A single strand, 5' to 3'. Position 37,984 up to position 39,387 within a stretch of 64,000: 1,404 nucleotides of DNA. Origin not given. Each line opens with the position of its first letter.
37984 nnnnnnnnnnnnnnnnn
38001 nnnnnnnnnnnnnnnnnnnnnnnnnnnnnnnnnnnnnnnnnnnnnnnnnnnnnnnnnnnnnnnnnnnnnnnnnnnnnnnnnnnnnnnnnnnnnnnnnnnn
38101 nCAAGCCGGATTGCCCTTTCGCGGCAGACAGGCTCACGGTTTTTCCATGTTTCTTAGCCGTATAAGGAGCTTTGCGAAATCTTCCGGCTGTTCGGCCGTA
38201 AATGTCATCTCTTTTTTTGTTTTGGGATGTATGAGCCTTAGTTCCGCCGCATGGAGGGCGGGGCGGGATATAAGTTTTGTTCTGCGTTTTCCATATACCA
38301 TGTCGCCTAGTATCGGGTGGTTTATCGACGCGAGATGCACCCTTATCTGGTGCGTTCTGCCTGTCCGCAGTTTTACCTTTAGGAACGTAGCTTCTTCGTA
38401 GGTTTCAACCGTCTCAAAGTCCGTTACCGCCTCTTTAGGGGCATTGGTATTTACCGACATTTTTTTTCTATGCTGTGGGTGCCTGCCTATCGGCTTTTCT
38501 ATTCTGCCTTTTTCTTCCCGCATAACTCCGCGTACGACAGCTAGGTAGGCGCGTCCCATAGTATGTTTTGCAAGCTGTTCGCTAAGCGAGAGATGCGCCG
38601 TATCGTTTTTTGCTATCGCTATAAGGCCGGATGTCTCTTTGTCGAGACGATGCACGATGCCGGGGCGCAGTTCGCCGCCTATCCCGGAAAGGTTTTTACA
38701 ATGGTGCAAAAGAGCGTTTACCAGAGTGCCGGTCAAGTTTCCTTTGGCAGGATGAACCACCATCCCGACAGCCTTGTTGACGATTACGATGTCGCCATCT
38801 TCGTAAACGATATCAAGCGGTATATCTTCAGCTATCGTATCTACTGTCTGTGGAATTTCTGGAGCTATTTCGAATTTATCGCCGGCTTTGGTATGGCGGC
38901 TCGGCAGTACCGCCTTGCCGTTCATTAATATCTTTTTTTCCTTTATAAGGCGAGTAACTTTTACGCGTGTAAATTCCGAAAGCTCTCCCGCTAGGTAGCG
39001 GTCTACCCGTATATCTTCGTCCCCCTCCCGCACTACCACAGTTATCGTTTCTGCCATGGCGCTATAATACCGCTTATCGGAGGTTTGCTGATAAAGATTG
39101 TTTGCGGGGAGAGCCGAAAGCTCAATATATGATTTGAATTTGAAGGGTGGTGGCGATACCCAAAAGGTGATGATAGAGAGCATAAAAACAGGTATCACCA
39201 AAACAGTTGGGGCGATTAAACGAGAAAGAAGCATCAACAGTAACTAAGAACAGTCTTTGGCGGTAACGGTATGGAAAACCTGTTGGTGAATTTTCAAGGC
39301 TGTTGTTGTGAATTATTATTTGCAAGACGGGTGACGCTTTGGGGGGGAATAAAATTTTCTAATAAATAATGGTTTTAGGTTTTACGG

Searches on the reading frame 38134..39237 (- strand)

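Call 62: search_protein_families(library=pfam, proteins=[window:38134-39237:-], max_evalue=0.00001)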
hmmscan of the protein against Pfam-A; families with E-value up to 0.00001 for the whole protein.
window:38134-39237:- (367 aa): 1 family
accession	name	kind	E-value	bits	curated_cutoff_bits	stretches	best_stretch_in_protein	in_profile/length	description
PF00849.27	PseudoU_synth_2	-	7.4e-34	117.6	26.8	1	149-304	1-152/152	RNA pseudouridylate synthase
